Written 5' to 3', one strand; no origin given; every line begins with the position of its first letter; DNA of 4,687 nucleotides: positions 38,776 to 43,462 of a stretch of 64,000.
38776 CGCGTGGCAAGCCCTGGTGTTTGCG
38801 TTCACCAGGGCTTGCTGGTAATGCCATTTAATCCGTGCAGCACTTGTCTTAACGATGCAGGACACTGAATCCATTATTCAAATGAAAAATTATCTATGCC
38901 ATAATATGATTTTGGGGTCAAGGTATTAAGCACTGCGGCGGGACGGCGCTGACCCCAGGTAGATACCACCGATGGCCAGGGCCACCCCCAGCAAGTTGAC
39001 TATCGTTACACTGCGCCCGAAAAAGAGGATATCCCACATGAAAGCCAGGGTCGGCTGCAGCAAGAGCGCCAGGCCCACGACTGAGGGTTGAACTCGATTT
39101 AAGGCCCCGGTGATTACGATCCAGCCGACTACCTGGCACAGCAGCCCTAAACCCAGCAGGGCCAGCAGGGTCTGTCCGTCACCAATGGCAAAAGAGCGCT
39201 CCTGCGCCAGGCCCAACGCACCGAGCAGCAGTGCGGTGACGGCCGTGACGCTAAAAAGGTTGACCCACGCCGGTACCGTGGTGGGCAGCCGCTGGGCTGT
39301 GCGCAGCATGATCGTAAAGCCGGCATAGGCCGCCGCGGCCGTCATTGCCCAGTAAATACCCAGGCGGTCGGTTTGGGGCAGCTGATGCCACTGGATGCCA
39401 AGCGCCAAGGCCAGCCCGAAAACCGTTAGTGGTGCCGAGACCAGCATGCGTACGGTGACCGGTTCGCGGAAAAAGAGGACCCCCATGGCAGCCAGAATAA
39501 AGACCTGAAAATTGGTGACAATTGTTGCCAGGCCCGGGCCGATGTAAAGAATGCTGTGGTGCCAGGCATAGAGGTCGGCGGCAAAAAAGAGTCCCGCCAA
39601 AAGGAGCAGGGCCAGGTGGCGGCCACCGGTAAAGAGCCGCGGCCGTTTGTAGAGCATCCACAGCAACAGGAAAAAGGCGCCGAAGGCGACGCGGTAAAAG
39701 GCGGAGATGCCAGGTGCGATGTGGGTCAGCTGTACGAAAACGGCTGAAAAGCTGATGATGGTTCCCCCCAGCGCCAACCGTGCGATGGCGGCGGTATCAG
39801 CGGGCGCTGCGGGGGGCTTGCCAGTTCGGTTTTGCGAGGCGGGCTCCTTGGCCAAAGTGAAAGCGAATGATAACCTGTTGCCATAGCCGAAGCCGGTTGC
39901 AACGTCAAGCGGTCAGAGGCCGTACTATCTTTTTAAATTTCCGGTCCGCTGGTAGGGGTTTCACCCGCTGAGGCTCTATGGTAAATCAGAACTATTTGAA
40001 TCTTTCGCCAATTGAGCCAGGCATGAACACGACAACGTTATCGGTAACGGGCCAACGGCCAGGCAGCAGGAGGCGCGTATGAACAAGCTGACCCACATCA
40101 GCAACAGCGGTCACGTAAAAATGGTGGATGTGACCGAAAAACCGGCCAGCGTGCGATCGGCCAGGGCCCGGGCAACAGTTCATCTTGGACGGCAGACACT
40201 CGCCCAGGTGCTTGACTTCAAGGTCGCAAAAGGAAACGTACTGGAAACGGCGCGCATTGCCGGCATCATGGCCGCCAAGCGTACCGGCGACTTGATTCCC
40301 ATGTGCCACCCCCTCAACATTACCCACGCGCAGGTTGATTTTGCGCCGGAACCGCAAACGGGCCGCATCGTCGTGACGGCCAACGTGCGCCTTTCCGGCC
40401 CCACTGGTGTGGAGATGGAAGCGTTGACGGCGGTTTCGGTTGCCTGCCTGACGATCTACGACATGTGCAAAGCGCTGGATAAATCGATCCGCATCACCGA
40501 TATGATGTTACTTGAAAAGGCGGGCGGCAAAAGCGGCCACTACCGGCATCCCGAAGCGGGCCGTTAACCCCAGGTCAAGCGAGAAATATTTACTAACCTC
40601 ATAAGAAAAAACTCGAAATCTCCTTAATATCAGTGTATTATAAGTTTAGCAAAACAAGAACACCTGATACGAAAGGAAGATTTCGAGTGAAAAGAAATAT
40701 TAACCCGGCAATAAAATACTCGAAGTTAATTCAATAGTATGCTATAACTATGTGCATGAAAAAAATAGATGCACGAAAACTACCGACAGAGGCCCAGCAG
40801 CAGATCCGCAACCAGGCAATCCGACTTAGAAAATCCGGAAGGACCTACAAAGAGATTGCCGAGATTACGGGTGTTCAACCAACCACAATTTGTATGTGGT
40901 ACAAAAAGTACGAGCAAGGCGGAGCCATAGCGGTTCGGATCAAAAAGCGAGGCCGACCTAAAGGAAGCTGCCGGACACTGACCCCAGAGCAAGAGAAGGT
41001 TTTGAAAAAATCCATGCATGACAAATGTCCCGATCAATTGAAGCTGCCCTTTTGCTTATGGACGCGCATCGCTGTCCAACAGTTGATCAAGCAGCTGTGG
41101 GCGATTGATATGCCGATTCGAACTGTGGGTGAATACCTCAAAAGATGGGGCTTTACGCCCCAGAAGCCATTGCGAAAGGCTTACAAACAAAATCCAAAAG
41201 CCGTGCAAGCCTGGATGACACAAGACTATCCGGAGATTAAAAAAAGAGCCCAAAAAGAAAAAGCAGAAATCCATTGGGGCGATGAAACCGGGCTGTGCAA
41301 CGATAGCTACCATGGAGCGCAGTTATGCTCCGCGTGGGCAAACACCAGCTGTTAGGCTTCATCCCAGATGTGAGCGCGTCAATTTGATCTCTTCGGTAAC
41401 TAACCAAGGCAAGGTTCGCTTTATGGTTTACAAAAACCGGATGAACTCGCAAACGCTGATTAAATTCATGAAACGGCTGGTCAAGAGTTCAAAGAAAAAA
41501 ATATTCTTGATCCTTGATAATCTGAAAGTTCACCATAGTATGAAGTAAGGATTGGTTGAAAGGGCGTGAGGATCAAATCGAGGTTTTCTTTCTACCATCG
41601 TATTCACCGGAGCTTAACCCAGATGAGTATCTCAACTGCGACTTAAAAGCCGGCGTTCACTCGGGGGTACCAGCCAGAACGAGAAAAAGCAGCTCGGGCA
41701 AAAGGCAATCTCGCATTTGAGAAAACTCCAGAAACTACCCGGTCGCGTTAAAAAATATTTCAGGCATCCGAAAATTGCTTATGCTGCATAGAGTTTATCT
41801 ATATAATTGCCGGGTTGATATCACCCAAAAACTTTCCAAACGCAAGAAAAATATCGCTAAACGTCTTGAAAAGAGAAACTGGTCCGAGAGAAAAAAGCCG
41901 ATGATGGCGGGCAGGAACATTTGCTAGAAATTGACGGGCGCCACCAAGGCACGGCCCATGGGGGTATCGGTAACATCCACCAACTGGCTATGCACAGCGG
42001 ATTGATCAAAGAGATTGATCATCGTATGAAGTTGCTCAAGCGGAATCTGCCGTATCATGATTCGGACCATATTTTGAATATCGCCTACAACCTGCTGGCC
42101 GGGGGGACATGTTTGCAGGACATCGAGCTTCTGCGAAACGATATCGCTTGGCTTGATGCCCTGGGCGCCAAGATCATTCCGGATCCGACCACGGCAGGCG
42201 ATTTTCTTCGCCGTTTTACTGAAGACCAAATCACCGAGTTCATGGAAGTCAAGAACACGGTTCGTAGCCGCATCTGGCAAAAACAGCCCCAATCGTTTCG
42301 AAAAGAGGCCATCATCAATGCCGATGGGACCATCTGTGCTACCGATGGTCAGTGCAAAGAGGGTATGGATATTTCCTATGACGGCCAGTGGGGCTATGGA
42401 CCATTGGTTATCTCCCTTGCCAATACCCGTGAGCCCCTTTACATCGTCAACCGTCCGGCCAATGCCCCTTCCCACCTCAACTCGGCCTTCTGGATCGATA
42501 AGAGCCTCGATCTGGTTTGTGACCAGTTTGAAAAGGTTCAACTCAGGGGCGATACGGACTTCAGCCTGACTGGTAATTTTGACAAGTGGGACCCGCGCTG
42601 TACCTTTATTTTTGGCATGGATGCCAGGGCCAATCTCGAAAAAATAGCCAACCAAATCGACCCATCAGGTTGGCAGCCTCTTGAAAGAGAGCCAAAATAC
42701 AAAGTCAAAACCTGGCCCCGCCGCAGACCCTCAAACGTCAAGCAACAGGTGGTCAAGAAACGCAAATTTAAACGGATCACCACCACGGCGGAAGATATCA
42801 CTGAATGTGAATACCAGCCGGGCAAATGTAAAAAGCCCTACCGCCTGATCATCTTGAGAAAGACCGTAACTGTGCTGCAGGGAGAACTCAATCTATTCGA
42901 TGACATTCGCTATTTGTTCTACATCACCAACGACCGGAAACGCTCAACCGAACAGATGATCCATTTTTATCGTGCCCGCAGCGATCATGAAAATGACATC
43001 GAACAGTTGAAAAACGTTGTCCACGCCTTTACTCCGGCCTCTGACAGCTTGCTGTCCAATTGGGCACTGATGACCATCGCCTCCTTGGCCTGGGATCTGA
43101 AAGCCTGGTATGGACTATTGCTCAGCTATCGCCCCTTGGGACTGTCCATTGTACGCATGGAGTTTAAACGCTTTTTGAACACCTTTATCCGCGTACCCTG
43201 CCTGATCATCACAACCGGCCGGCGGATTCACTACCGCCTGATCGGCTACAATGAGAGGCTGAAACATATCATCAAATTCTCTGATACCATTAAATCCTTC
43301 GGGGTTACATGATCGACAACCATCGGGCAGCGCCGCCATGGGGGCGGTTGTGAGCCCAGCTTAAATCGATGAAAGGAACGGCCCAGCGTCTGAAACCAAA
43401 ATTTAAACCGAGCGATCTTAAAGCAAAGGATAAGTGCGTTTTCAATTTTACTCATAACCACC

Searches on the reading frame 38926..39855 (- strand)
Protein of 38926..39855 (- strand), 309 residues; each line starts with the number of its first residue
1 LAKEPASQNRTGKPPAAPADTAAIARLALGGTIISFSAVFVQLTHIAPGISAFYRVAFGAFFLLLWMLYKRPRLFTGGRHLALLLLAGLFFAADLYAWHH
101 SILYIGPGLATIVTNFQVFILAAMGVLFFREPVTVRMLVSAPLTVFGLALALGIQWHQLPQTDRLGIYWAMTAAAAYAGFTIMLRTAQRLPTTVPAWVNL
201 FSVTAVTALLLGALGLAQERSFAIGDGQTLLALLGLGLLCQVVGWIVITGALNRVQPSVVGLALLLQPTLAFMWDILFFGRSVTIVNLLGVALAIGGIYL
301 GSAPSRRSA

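Call 24: search_protein_families(library=pfam, proteins=[window:38926-39855:-], max_evalue=0.00001)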
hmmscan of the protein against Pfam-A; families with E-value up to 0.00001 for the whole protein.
window:38926-39855:- (309 aa): 1 family
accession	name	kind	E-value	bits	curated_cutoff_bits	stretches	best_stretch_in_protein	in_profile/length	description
PF00892.27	EamA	-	1.3e-20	74.5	28.2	2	165-300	2-132/135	EamA-like transporter family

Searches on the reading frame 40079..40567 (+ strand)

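Call 24: search_protein_families(library=pfam, proteins=[window:40079-40567:+], max_evalue=0.00001)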
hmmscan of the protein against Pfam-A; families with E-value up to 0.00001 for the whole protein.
window:40079-40567:+ (162 aa): 1 family
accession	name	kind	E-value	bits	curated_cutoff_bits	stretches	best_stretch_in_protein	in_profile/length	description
PF01967.27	MoaC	-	4.5e-55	185.8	27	1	15-150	1-136/136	MoaC family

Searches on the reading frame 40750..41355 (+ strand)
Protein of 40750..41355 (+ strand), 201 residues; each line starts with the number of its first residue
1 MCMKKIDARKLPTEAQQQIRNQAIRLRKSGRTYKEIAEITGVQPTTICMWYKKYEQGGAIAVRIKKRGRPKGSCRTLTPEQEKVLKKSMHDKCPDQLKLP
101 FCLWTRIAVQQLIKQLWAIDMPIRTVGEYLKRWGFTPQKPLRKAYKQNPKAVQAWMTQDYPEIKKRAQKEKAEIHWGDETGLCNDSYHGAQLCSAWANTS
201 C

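Call 24: search_protein_families(library=pfam, proteins=[window:40750-41355:+], max_evalue=0.00001)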
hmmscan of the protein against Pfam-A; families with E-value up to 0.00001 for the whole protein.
window:40750-41355:+ (201 aa): 5 families
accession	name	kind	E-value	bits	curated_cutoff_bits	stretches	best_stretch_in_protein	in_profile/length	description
PF13592.12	HTH_33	-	1.7e-21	76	25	1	101-156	2-57/60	Winged helix-turn helix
PF13551.12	HTH_29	-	4.6e-08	33.5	28.1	1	22-82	3-63/64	Winged helix-turn helix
PF13518.12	HTH_28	-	7.3e-08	32.8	25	1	22-71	4-52/52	Helix-turn-helix domain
PF13384.12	HTH_23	-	7.6e-08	32.4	24.6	1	17-60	4-47/50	Homeodomain-like domain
PF13565.12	HTH_32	-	4.3e-06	27.6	33.7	0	46-130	1-73/73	Homeodomain-like domain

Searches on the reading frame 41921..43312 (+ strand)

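Call 24: search_protein_families(library=pfam, proteins=[window:41921-43312:+], max_evalue=0.00001)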
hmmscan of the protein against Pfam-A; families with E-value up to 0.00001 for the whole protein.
window:41921-43312:+ (463 aa): 1 family
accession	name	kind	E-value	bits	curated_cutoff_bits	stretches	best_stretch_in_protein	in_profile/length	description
PF13701.12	DDE_Tnp_1_4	-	6.5e-26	91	34.7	1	11-440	19-413/435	Transposase DDE domain group 1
